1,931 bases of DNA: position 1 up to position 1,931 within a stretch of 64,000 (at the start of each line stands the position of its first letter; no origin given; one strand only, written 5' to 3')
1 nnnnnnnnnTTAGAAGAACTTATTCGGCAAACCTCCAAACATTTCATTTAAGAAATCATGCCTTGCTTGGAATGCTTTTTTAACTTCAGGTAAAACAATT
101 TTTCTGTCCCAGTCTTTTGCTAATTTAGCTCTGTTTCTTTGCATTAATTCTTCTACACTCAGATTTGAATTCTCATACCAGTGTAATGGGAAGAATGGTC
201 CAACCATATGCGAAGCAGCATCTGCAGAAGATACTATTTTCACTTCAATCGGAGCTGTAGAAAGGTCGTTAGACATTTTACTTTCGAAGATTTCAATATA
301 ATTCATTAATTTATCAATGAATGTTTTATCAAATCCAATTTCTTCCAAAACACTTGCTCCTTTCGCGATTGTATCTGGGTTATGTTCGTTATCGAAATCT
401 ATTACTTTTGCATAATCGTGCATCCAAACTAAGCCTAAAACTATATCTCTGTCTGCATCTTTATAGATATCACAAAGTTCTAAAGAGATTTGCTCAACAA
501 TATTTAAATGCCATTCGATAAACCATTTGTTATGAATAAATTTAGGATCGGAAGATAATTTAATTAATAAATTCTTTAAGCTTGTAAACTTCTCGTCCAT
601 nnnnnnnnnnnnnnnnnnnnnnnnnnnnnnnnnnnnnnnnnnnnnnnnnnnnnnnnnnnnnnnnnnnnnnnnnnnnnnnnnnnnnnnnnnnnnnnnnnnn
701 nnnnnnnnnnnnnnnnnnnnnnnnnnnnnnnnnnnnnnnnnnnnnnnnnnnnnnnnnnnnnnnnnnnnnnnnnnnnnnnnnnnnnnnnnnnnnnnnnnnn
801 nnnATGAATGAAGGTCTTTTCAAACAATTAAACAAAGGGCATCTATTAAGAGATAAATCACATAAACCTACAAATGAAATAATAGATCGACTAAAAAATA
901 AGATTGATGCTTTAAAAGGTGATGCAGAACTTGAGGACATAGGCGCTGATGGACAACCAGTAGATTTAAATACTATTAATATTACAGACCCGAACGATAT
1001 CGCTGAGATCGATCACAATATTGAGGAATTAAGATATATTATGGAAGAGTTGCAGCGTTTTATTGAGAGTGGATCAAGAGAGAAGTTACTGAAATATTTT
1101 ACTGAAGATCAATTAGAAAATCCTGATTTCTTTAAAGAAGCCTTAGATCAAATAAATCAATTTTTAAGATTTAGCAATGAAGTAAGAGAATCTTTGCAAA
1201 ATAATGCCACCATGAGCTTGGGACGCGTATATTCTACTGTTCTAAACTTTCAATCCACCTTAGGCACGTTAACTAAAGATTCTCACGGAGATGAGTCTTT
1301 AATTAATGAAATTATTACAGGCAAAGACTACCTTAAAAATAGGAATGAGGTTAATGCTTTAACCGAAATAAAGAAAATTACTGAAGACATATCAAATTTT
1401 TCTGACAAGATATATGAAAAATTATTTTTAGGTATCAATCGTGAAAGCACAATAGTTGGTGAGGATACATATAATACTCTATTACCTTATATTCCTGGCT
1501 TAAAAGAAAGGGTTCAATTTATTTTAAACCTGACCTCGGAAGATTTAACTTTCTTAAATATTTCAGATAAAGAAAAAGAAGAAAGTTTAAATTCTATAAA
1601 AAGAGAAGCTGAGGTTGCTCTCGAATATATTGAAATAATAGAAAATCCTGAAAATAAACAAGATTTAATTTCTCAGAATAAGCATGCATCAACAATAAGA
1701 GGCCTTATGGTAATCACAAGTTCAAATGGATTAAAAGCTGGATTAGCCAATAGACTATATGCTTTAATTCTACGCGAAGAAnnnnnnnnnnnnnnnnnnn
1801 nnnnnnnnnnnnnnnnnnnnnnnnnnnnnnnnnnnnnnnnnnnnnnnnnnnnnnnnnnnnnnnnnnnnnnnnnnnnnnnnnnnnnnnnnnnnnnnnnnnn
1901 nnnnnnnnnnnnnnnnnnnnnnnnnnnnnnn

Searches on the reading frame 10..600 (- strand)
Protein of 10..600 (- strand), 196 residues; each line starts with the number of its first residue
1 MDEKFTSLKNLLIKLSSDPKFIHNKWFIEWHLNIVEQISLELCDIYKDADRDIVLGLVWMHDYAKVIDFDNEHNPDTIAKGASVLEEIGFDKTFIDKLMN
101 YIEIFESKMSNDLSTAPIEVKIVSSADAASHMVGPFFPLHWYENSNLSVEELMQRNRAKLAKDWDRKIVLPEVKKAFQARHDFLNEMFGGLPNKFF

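Call 3: search_protein_families(library=pfam, proteins=[window:10-600:-], max_evalue=1)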
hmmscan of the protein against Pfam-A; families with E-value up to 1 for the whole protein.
window:10-600:- (196 aa): 3 families
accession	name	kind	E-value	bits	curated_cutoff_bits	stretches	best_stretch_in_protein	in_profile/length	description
PF01966.28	HD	-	0.0062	17.3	22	1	34-129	7-113/116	HD domain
PF25100.1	DUF7809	-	0.079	13.7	27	1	86-159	48-122/160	Domain of unknown function (DUF7809)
PF25238.1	OGFOD2-like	-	0.11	13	31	1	73-103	81-111/123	OGFOD2-like domain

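Call 4: search_protein_families(library=ncbifam, proteins=[window:10-600:-], max_evalue=1)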
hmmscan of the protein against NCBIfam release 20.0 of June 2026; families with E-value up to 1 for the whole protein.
window:10-600:- (196 aa): 3 families
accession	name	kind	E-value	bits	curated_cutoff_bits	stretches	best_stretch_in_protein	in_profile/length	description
TIGR03174.1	cas_Csc3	equivalog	0.045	11.8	60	1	40-96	27-85/946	type I-D CRISPR-associated protein Cas10d/Csc3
NF000296.1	Sul3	exception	0.084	12.5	475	1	41-100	16-74/263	sulfonamide-resistant dihydropteroate synthase Sul3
NF000146.2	trim_DfrA24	exception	0.1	12.3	375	1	77-135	46-104/185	trimethoprim-resistant dihydrofolate reductase DfrA24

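Call 57: search_protein_families(library=padloc, proteins=[window:10-600:-], max_evalue=0.1)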
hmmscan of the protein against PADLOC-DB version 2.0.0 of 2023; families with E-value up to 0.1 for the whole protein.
window:10-600:- (196 aa): 2 families
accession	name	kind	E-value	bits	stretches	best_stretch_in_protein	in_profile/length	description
PDLC01325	Cas10_Id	-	0.00018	18.1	1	23-105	11-76/795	CAS-I-D; effector_LS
PDLC00921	Cas10d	-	0.012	11.8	1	40-96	27-85/946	CRISPR type I-D/CYANO-associated protein Csc3/Cas10d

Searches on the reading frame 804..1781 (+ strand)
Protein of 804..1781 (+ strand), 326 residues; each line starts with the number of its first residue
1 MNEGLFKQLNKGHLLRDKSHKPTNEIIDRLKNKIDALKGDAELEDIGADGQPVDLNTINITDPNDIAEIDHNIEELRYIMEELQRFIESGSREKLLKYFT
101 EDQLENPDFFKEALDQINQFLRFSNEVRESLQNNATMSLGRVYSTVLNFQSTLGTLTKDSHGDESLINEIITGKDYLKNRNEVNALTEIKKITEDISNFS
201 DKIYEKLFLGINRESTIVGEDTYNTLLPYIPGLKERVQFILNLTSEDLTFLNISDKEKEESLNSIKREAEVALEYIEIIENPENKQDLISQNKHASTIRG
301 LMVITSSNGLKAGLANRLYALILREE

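Call 3: search_protein_families(library=pfam, proteins=[window:804-1781:+], max_evalue=1)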
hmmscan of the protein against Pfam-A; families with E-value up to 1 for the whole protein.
window:804-1781:+ (326 aa): 2 families
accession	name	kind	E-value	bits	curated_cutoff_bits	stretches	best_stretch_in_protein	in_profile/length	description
PF02346.21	Vac_Fusion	-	0.11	12.6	24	0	9-37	12-40/56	Chordopoxvirus multifunctional envelope protein A27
PF09753.14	Use1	-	0.2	11.7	38.3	0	15-133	42-161/243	Membrane fusion protein Use1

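Call 4: search_protein_families(library=ncbifam, proteins=[window:804-1781:+], max_evalue=1)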
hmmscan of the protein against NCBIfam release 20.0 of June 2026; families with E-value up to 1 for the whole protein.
window:804-1781:+ (326 aa): 0 families

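Call 57: search_protein_families(library=padloc, proteins=[window:804-1781:+], max_evalue=0.1)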
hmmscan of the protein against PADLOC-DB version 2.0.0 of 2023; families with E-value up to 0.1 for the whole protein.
window:804-1781:+ (326 aa): 2 families
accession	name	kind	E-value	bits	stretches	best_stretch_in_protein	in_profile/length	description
PDLC00986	Cmr5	-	0.012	13.6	1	165-207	68-110/178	Cmr5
PDLC01267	Cmr5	-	0.046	12.1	0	267-315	3-46/109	CAS-III-B; effector_SS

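Call 73: find_related_loci(query=window:804-1781:+, collection=metagenome_contigs, flank=4000)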
Query window:804-1781:+ (326 aa) in metagenome_contigs; peptide patterns used: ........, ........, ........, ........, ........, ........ (x = any residue, [..] = any of these).
404 stretches matched a pattern, but none encodes a relative of the query by tblastn (E <= 1e-3).
